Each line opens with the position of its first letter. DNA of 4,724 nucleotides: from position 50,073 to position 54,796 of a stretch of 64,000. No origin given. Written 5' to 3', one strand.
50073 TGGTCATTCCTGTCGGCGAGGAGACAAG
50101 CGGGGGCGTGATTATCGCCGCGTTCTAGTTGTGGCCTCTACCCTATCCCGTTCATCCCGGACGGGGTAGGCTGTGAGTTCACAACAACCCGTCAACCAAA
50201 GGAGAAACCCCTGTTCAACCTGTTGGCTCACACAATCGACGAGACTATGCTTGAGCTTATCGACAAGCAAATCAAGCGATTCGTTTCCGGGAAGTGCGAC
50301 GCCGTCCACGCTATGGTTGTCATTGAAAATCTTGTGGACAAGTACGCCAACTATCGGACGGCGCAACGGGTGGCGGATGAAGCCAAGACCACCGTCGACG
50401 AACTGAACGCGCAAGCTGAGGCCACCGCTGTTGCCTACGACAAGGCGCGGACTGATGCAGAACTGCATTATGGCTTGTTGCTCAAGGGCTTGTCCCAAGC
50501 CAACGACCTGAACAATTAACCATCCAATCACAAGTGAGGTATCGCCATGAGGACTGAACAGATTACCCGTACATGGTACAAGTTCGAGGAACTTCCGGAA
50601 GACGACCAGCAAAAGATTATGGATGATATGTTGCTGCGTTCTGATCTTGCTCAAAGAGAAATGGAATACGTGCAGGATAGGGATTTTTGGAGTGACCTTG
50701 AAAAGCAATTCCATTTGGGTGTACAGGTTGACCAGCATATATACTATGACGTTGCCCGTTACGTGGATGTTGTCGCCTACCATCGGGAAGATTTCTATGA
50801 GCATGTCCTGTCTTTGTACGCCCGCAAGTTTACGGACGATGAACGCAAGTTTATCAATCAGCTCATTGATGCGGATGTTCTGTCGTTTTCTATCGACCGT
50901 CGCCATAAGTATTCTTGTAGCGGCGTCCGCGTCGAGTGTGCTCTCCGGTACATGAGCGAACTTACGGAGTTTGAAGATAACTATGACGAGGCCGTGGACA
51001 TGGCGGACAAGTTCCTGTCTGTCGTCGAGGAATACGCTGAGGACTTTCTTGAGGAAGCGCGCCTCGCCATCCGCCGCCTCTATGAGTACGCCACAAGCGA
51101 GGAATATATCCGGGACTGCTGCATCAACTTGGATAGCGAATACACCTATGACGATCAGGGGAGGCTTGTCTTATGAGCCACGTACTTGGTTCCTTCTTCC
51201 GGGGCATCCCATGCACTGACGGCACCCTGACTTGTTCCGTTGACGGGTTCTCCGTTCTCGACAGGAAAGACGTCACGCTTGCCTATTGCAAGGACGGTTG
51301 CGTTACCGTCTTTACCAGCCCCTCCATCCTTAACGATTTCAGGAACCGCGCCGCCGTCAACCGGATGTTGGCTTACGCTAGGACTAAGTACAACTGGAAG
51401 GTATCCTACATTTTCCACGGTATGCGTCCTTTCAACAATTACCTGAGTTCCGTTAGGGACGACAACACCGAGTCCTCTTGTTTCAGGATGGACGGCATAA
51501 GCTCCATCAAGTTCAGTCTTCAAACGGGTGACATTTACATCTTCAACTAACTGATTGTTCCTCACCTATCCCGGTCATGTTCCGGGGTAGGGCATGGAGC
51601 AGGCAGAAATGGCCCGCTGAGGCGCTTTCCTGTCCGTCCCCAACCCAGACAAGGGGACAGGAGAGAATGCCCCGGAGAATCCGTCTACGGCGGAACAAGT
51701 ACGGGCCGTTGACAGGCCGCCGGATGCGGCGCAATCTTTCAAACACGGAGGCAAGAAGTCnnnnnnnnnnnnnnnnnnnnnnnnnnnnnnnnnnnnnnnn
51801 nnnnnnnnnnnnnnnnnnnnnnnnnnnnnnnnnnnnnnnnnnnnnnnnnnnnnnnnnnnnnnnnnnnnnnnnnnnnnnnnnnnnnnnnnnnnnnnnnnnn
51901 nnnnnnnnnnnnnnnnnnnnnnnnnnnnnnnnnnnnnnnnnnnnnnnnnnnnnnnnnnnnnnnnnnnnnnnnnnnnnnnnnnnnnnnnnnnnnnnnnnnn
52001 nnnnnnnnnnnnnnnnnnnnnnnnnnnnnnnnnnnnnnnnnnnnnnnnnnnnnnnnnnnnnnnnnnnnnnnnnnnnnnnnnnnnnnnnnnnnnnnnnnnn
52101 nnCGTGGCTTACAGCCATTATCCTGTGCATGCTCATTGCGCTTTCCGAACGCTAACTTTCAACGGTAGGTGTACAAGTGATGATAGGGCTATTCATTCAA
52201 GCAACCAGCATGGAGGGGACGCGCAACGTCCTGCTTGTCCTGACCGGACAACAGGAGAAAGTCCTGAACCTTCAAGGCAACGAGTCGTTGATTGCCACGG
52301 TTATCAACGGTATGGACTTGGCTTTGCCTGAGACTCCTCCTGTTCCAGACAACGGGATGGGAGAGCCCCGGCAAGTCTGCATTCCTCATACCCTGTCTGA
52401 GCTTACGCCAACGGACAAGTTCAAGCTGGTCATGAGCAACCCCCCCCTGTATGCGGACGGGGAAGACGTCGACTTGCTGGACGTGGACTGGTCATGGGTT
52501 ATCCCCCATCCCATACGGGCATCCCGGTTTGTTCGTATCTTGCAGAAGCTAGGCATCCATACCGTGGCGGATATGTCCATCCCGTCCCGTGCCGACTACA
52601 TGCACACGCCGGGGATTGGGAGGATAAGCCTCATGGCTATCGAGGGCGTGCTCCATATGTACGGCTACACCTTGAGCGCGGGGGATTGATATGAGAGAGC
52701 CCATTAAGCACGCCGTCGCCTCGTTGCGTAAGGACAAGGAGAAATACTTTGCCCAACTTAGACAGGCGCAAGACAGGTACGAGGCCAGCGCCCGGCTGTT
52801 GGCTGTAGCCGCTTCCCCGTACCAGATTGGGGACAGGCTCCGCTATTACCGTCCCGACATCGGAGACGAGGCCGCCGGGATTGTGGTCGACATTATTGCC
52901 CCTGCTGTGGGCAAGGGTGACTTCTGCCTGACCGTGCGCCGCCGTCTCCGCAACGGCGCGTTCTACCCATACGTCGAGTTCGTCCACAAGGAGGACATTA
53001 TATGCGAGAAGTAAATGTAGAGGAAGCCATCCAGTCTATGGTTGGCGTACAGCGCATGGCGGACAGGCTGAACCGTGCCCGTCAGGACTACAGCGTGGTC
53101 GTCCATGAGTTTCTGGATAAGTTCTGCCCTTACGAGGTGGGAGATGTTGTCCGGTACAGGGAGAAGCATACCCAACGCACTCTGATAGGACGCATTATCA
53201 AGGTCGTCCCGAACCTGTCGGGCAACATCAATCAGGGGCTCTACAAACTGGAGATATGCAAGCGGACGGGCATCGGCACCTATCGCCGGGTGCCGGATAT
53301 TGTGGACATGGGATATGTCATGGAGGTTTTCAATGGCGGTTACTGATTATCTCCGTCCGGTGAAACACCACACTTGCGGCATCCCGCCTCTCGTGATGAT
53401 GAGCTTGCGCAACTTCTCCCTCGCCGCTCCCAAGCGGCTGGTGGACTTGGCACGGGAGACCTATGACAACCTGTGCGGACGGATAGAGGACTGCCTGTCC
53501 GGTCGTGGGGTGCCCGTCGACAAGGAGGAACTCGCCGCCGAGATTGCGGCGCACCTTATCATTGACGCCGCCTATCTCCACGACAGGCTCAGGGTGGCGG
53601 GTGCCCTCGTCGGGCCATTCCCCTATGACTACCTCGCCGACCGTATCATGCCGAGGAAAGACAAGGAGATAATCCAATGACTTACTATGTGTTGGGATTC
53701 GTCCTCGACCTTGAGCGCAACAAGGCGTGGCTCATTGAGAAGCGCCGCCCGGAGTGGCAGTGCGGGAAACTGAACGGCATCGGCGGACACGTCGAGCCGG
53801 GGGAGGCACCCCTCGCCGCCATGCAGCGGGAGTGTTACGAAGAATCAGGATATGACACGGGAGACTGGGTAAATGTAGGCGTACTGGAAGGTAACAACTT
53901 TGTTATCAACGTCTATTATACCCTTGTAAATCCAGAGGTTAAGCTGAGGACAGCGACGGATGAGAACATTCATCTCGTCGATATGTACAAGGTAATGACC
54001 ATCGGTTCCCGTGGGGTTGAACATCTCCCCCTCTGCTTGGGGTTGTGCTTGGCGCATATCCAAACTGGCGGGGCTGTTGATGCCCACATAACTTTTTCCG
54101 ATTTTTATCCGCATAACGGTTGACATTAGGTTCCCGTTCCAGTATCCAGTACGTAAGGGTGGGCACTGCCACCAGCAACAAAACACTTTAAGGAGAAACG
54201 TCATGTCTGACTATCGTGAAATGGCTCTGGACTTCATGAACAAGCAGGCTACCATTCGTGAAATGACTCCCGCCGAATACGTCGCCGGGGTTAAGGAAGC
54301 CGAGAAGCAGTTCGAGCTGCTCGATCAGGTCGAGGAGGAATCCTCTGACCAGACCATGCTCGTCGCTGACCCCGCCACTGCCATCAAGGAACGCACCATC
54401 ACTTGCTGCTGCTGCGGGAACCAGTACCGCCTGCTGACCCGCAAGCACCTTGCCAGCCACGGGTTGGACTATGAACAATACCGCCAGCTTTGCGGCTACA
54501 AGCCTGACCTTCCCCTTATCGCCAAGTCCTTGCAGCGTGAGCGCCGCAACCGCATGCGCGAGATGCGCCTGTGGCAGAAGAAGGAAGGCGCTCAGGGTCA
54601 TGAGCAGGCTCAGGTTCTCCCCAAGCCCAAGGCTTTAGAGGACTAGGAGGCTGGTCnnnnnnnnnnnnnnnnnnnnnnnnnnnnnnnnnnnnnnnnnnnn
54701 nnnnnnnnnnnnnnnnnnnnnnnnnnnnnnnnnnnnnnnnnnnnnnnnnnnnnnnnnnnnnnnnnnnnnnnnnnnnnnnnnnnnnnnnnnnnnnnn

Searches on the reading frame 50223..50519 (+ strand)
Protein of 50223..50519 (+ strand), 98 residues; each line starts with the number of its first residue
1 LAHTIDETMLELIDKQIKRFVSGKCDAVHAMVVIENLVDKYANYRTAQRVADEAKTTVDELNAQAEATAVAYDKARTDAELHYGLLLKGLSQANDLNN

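Call 45: search_protein_families(library=pfam, proteins=[window:50223-50519:+], max_evalue=0.1)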
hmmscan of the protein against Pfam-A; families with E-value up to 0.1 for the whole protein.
window:50223-50519:+ (98 aa): 2 families
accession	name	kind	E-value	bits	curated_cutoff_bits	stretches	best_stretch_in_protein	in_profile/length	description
PF19353.4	DUF5930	-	0.043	13.3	27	1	7-80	132-203/320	Family of unknown function (DUF5930)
PF19197.5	DUF5872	-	0.097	13.7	27.5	0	39-71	75-107/116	Family of unknown function (DUF5872)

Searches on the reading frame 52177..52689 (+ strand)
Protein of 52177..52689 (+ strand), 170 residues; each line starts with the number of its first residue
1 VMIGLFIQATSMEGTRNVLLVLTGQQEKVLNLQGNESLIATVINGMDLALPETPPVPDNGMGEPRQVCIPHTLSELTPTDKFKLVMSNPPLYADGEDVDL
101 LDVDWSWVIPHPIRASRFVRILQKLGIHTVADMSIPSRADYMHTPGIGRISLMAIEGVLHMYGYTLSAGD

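Call 45: search_protein_families(library=pfam, proteins=[window:52177-52689:+], max_evalue=0.1)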
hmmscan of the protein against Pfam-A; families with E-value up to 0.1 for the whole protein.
window:52177-52689:+ (170 aa): 1 family
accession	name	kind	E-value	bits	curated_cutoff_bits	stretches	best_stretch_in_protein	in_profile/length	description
PF03118.21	RNA_pol_A_CTD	-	0.068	13.3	23.8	0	120-159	26-65/67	Bacterial RNA polymerase, alpha chain C terminal domain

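Call 119: search_protein_families(library=phrogs, proteins=[window:52177-52689:+], max_evalue=0.01)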
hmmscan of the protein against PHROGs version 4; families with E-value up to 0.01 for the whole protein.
window:52177-52689:+ (170 aa): 0 families

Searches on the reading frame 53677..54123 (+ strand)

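Call 46: search_protein_families(library=pfam, proteins=[window:53677-54123:+], max_evalue=0.1)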
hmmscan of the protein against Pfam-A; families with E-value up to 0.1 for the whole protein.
window:53677-54123:+ (148 aa): 1 family
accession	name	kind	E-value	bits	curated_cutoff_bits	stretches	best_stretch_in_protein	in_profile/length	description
PF00293.34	NUDIX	-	1.3e-09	38.6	21.1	1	11-75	11-74/134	NUDIX domain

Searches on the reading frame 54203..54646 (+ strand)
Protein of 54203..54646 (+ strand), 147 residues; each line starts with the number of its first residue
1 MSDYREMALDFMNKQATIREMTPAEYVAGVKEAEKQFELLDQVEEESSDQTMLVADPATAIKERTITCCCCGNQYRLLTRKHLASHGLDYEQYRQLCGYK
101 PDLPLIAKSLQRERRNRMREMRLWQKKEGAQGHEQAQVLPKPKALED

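Call 14: search_protein_families(library=pfam, proteins=[window:54203-54646:+], max_evalue=0.01)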
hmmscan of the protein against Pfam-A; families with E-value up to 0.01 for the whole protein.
window:54203-54646:+ (147 aa): 1 family
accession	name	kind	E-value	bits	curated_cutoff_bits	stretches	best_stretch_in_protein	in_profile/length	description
PF05443.17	ROS_MUCR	-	5.9e-25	88.1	25.4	1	4-124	2-123/123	ROS/MUCR transcriptional regulator protein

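Call 15: search_protein_families(library=phrogs, proteins=[window:54203-54646:+], max_evalue=0.001)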
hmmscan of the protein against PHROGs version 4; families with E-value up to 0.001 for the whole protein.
window:54203-54646:+ (147 aa): 0 families

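Call 58: find_homologous_proteins(query=window:54203-54646:+, max_evalue=0.00001)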
Query window:54203-54646:+ (147 aa): 10 proteins with E <= 0.00001 among 29 candidates.
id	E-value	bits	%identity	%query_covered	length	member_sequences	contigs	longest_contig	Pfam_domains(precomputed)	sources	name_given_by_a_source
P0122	4.6e-92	323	99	100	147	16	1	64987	PF05443.18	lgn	-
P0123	7.5e-45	170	60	88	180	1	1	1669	PF05443.18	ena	-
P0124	9.9e-45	170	60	88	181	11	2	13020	PF05443.18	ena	-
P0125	1.0e-44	170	57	94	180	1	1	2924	PF05443.18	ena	-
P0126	1.4e-44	170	57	94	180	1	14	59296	PF05443.18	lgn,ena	-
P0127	1.5e-29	121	47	91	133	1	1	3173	PF05443.18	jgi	jgi:predicted transcriptional regulator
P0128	1.2e-26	111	42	85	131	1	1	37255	PF05443.18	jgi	jgi:predicted transcriptional regulator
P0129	2.3e-26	111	42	86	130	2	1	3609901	PF05443.18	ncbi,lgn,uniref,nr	ncbi:MucR family transcriptional regulator [Pseudodesulfovibrio tunisiensis]|uniref:MucR family tran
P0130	3.3e-26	110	41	86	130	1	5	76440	PF05443.18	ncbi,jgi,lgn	jgi:predicted transcriptional regulator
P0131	2.3e-20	91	42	81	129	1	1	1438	PF05443.18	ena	-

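Call 59: find_encoding_contigs(protein=P0126, flank=10000, max_places=6)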
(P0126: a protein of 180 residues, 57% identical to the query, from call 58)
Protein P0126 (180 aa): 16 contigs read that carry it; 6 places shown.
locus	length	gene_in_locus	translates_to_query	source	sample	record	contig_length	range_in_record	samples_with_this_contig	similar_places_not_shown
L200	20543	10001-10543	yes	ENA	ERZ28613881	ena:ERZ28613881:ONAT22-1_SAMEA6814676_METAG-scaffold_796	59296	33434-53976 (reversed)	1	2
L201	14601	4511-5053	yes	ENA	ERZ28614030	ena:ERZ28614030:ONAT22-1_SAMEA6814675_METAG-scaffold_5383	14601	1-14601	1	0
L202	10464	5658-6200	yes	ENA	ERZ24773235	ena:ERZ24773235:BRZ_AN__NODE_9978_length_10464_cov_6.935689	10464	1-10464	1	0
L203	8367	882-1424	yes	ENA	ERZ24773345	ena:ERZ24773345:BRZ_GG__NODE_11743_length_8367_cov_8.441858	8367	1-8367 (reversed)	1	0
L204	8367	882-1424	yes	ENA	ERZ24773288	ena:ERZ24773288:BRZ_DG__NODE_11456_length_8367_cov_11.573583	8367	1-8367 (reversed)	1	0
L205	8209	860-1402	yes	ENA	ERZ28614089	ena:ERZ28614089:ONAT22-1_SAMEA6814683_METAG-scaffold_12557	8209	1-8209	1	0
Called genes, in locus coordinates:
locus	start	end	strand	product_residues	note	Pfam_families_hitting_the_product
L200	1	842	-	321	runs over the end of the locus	-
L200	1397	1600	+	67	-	-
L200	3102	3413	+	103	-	-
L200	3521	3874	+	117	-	PF23790:Kyano_Gp96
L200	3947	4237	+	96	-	-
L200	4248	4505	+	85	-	-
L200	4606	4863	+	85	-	-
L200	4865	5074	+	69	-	-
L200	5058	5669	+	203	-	-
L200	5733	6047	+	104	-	-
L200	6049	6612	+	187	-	-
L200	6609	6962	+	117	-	-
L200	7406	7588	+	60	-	-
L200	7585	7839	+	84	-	-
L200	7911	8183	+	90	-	-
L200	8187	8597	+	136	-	-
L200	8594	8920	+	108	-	-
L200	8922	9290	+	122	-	-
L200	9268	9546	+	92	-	-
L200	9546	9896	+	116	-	PF03819:MazG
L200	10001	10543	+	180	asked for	PF05443:ROS_MUCR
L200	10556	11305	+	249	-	-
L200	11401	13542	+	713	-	PF00476:DNA_pol_A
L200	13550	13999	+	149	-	-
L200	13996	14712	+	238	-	PF12705:PDDEXK_1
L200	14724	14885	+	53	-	-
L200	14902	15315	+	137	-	-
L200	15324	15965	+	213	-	-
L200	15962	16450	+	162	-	-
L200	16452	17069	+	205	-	PF16473:Rv2179c-like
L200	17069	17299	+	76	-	-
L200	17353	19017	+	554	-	PF00176:SNF2-rel_dom, PF00271:Helicase_C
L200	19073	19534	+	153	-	-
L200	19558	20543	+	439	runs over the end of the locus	-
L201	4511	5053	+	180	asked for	PF05443:ROS_MUCR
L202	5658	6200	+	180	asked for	PF05443:ROS_MUCR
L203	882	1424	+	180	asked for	PF05443:ROS_MUCR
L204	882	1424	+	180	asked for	PF05443:ROS_MUCR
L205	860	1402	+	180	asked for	PF05443:ROS_MUCR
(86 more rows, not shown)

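Call 60: find_encoding_contigs(protein=P0124, flank=10000, max_places=4)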
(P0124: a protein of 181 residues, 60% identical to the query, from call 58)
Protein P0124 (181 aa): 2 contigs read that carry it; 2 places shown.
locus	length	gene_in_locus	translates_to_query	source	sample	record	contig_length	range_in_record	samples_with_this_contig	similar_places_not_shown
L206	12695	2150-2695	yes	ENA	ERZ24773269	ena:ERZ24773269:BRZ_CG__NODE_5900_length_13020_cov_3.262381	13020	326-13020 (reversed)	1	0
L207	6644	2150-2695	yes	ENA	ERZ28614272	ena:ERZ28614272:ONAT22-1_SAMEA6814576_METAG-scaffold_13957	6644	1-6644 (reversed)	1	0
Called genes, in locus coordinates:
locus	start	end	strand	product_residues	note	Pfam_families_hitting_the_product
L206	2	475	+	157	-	?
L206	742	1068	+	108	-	-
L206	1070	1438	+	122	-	-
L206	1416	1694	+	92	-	-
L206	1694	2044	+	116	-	PF03819:MazG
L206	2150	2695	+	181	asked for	PF05443:ROS_MUCR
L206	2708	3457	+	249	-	-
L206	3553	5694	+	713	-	PF00476:DNA_pol_A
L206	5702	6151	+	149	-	-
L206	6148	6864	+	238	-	PF12705:PDDEXK_1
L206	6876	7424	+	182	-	-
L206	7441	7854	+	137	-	-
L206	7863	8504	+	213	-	-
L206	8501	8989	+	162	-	-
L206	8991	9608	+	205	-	PF16473:Rv2179c-like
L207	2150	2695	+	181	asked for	PF05443:ROS_MUCR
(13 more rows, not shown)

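Call 65: find_encoding_contigs(protein=P0128, flank=10000, max_places=3)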
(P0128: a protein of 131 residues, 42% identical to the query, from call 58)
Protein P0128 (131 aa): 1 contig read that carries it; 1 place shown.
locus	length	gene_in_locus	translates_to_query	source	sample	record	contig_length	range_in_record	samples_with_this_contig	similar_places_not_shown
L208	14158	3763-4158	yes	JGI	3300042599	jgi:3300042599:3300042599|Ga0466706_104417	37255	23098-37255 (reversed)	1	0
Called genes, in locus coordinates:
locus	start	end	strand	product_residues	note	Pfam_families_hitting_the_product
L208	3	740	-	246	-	?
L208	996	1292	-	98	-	-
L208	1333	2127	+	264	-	-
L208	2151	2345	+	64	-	-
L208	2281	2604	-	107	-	-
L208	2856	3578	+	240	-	-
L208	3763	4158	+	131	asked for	PF05443:ROS_MUCR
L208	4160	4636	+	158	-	-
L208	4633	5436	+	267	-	PF12705:PDDEXK_1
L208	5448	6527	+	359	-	-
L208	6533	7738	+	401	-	-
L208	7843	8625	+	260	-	PF01507:PAPS_reduct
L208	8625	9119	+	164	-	-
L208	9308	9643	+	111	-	-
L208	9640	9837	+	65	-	PF05930:Phage_AlpA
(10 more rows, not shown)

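Call 66: find_encoding_contigs(protein=P0130, flank=10000, max_places=3)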
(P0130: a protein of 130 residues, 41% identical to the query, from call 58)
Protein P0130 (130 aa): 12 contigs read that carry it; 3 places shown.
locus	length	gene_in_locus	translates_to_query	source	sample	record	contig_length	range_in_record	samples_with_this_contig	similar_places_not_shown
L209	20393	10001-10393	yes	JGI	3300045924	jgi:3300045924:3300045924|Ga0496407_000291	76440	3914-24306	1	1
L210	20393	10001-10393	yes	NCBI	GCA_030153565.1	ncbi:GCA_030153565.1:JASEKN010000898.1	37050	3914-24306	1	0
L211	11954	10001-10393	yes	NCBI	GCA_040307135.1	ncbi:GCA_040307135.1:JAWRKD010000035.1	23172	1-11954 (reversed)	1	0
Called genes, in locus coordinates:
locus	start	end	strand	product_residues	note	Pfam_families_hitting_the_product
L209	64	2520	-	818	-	PF02190:LON_substr_bdg, PF13191:AAA_16 (faint), PF08298:AAA_PrkA (faint), PF00004:AAA, PF07728:AAA_5, PF22667:Lon_lid, PF05362:Lon_C, PF13541:ChlI (weak)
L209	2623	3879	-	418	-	PF06689:zf-C4_ClpX, PF01078:Mg_chelatase (faint), PF05496:RuvB_N (faint), PF00004:AAA, PF07724:AAA_2, PF07728:AAA_5 (faint), PF10431:ClpB_D2-small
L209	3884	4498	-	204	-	PF00574:CLP_protease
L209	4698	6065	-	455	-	PF05697:Trigger_N, PF00254:FKBP_C (weak), PF05698:Trigger_C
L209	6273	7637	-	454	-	PF08543:Phos_pyr_kin, PF00294:PfkB, PF10120:ThiN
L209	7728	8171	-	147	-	-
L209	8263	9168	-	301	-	PF13411:MerR_1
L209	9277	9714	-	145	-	-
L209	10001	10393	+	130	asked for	PF05443:ROS_MUCR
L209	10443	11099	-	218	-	PF00702:Hydrolase, PF12710:HAD, PF13419:HAD_2, PF13242:Hydrolase_like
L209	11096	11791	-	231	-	-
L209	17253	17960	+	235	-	PF08713:DNA_alkylation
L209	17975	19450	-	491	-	PF12146:Hydrolase_4 (weak)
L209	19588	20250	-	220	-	PF00561:Abhydrolase_1, PF12146:Hydrolase_4, PF12697:Abhydrolase_6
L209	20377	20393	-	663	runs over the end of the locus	PF00072:Response_reg, PF00989:PAS (faint), PF08448:PAS_4, PF13426:PAS_9 (weak), PF02518:HATPase_c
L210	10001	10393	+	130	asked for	PF05443:ROS_MUCR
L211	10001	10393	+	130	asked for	PF05443:ROS_MUCR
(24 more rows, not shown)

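Call 69: find_related_loci(query=A2, collection=viral_contigs, flank=10000)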
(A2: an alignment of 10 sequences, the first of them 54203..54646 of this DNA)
Query A2 (147 aa) in viral_contigs; peptide patterns used: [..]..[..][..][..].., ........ (x = any residue, [..] = any of these).
39 stretches matched a pattern; 9 encode a relative of the query (tblastn E <= 1e-3); 9 distinct loci.
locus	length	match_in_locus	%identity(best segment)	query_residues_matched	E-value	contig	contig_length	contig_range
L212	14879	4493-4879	43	1-127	2e-30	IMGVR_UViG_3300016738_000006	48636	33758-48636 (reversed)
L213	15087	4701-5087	43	1-127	2e-30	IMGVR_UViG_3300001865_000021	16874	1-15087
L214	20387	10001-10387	43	1-127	2e-30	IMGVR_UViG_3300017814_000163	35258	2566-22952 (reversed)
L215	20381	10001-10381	43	1-127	3e-30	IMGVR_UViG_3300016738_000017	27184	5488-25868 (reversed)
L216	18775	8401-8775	40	2-127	3e-28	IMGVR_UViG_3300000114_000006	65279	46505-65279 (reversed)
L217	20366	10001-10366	41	8-128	3e-28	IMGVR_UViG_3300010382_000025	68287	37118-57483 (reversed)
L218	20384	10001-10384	43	1-128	3e-27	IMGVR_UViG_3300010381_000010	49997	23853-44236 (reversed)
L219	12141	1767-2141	36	2-126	1e-24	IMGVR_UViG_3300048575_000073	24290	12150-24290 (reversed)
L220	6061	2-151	59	86-136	2e-13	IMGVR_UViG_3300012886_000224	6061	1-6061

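Call 113: search_protein_families(library=ncbifam, proteins=[window:54203-54646:+, L216:8887-9513:+, L200:10556-11305:+], max_evalue=0.1)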
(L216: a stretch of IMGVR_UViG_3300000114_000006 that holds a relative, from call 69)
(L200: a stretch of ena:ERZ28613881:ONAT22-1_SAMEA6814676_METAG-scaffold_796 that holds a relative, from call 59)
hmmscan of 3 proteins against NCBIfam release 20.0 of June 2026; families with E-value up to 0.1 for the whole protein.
window:54203-54646:+ (147 aa): 0 families

L216:8887-9513:+ (208 aa): 0 families

L200:10556-11305:+ (249 aa): 1 family
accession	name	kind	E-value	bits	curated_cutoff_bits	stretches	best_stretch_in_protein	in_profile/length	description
NF033546.1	transpos_IS21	equivalog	0.045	13.3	160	1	78-121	4-47/294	IS21 family transposase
